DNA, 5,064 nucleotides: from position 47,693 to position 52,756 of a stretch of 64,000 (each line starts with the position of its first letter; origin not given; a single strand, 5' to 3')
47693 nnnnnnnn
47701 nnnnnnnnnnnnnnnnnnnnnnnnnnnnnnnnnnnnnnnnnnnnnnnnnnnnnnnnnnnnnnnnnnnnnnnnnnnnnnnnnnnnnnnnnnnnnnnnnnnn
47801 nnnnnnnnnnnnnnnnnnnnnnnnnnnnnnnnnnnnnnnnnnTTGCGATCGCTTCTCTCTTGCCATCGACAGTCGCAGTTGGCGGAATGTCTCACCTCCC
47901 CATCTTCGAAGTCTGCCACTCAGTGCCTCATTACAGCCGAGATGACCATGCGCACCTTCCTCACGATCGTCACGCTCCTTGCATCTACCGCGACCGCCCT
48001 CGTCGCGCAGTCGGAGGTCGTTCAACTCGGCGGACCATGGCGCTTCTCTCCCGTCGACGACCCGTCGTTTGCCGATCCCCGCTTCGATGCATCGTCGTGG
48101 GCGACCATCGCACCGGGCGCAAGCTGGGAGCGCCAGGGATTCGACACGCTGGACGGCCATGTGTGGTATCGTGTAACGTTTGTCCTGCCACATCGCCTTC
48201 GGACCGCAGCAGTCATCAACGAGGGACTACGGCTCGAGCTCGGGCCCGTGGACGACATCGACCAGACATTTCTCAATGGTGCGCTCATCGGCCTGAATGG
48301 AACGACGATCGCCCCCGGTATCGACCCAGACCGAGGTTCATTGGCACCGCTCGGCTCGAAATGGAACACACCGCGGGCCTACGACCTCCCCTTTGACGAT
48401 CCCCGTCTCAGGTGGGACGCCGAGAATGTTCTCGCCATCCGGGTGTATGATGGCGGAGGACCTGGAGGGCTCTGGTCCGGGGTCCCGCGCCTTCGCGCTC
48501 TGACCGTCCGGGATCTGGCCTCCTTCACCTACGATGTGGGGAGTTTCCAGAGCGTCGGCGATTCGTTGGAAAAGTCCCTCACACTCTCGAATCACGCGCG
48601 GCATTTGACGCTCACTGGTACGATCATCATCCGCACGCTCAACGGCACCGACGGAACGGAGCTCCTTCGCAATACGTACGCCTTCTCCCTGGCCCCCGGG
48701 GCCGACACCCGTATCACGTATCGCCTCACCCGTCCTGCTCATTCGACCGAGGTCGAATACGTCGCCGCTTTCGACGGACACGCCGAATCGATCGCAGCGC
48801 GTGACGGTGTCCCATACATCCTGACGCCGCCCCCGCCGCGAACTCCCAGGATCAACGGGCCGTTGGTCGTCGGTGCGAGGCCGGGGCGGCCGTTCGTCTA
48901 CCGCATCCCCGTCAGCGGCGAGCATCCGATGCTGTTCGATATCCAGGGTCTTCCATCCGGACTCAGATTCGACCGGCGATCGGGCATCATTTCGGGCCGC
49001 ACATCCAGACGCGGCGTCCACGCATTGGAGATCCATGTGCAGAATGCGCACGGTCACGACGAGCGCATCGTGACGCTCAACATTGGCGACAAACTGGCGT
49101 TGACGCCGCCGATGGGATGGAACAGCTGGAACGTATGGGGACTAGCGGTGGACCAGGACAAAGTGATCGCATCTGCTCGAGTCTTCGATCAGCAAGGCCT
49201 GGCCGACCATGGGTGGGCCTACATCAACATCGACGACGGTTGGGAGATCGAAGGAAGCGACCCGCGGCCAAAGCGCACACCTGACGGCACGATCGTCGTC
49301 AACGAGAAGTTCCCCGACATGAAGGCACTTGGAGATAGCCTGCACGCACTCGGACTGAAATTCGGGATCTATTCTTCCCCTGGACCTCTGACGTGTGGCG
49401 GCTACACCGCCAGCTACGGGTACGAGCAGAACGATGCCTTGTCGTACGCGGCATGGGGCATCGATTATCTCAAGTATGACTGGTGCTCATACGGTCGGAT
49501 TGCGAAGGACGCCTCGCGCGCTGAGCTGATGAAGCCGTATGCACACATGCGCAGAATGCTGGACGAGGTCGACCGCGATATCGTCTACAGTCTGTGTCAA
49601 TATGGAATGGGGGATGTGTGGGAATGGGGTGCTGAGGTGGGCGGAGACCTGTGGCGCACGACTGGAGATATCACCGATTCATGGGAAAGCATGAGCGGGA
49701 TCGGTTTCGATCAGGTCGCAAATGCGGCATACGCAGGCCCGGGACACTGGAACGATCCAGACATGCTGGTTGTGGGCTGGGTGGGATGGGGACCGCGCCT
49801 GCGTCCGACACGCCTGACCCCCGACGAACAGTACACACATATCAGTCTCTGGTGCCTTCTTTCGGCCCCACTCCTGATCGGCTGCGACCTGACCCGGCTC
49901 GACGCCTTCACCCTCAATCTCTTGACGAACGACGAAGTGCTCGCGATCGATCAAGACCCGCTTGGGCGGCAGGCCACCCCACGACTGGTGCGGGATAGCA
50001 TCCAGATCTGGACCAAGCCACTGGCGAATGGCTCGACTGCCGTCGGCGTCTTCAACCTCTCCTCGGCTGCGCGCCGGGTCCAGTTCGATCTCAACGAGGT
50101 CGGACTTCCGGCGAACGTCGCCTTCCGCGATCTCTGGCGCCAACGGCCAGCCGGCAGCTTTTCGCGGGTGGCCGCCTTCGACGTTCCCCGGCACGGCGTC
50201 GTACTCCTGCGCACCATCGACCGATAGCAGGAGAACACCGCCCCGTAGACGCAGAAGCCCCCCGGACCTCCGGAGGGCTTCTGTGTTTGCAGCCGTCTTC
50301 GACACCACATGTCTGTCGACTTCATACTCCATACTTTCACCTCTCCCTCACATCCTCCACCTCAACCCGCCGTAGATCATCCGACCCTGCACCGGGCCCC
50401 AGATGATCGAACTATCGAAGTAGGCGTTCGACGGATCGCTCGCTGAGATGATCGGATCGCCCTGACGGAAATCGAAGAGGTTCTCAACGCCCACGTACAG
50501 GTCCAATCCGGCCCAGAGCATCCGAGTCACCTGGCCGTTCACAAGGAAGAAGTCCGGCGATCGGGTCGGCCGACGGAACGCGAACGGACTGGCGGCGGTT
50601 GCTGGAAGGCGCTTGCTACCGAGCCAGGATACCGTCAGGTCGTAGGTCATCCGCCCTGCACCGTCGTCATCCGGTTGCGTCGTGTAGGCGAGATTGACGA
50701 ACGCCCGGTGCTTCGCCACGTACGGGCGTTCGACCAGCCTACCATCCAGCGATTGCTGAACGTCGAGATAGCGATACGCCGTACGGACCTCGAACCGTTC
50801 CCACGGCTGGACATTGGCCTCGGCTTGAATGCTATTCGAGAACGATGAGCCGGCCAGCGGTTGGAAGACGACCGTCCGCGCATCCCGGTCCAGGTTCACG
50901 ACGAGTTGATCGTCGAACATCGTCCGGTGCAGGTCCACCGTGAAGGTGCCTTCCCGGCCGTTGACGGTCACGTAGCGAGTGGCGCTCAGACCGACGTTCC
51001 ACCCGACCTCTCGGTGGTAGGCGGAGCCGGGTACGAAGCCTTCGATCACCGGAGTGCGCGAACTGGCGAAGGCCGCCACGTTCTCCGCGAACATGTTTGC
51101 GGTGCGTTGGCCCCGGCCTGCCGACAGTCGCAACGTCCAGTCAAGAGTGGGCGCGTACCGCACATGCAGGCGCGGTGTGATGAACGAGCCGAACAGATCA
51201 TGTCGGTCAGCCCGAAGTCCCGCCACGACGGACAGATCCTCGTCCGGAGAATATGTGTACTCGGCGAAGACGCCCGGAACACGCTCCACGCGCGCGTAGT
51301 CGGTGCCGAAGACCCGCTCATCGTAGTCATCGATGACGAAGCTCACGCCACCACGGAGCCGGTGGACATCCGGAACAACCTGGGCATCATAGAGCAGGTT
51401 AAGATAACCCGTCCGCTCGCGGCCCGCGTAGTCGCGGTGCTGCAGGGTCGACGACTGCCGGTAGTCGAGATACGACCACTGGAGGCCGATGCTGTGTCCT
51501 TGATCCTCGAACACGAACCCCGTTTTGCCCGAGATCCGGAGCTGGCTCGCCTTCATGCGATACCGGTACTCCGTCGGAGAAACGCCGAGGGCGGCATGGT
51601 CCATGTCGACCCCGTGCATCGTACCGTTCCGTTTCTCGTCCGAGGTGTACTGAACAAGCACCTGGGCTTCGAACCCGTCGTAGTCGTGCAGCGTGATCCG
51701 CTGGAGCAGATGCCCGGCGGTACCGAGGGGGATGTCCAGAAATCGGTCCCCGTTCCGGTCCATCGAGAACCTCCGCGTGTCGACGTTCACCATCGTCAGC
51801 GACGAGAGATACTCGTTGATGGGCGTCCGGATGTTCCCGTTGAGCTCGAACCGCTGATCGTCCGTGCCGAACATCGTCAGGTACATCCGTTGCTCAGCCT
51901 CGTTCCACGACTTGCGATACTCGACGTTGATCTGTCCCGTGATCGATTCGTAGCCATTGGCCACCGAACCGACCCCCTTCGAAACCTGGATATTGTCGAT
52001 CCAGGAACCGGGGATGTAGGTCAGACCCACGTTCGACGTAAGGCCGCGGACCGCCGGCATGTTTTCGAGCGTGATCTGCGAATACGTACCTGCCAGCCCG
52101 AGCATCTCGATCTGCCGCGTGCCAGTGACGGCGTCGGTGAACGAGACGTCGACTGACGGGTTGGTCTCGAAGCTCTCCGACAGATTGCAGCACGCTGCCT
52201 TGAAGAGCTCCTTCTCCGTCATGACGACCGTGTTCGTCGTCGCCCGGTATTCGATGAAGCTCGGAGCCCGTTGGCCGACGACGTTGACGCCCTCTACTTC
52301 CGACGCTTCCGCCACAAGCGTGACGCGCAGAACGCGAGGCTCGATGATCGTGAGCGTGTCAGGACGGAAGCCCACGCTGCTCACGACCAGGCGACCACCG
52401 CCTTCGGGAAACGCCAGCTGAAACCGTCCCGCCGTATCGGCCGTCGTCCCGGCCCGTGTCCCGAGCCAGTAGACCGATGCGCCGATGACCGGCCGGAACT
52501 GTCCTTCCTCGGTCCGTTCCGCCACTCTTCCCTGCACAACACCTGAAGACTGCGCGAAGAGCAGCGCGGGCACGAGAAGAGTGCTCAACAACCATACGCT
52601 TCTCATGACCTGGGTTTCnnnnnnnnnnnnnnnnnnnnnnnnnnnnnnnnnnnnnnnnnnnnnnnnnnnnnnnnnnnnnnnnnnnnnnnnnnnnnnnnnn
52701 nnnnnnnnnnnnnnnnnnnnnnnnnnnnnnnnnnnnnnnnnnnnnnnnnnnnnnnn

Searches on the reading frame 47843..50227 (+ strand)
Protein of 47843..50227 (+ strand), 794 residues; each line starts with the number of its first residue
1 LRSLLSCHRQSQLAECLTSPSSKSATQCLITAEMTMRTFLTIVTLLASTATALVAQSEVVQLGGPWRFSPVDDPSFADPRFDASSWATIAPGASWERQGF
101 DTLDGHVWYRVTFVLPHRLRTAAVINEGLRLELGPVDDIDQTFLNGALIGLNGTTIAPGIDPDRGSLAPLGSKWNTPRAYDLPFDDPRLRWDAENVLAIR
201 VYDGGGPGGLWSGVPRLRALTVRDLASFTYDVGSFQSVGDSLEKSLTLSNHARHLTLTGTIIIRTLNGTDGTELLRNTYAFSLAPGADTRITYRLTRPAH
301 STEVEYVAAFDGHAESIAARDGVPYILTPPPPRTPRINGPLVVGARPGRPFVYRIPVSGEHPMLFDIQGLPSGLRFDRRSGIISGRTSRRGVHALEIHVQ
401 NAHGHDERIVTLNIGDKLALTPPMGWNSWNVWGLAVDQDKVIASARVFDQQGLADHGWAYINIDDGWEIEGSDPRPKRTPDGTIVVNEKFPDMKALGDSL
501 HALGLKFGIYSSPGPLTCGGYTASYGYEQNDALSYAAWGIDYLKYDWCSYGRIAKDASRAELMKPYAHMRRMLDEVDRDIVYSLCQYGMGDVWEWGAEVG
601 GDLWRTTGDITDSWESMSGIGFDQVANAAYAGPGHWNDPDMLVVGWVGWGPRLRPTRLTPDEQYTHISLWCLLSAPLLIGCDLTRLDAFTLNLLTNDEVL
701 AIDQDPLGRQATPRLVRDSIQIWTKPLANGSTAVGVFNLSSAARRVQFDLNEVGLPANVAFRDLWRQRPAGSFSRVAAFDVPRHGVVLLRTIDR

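Call 34: search_protein_families(library=pfam, proteins=[window:47843-50227:+], max_evalue=0.001)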
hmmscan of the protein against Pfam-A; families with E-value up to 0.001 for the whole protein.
window:47843-50227:+ (794 aa): 3 families
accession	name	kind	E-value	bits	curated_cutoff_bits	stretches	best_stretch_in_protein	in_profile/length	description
PF16499.11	Melibiase_2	-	5.9e-46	157.5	23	1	421-705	1-284/284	Alpha galactosidase A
PF17801.7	Melibiase_C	-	2e-17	63.5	22.9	1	718-790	2-70/71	Alpha galactosidase C-terminal beta sandwich domain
PF05345.18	He_PIG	-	0.00046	21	24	0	340-414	8-95/96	Putative Ig domain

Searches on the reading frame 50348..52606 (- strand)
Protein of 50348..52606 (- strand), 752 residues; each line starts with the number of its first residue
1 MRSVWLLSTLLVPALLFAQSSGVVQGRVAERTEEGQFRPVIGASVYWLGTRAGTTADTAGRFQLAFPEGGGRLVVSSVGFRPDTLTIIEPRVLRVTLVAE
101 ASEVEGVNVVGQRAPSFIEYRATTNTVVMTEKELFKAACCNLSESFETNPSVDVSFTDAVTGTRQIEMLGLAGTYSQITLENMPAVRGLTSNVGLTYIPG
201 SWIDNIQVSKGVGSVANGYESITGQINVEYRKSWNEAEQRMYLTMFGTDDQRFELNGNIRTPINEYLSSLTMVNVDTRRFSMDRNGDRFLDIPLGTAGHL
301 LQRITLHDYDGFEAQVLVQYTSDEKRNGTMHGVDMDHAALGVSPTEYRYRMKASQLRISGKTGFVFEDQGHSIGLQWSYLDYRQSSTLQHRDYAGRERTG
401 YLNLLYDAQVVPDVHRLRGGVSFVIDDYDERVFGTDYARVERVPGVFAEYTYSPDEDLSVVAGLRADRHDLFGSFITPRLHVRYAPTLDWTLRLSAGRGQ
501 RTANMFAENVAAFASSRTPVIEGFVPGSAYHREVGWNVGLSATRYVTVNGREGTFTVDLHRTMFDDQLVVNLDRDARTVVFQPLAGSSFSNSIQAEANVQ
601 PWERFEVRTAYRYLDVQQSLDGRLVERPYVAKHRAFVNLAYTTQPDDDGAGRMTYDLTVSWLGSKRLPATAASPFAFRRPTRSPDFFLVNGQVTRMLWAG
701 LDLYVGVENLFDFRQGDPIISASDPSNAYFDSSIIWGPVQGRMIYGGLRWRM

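Call 34: search_protein_families(library=pfam, proteins=[window:50348-52606:-], max_evalue=0.001)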
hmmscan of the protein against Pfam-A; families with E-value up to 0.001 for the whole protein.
window:50348-52606:- (752 aa): 4 families
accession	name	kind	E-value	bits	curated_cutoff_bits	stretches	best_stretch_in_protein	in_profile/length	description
PF00593.30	TonB_dep_Rec_b-barrel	-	1.7e-19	71.4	27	1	322-710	56-436/436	TonB dependent receptor-like, beta-barrel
PF13715.12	CarbopepD_reg_2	-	7.1e-10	39.2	32.2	1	26-105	3-84/88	CarboxypepD_reg-like domain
PF07715.20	Plug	-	4e-07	30.9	23.9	1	122-224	5-106/107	TonB-dependent Receptor Plug Domain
PF13620.12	CarboxypepD_reg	-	1.4e-05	25.8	32.3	1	24-88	2-67/82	Carboxypeptidase regulatory-like domain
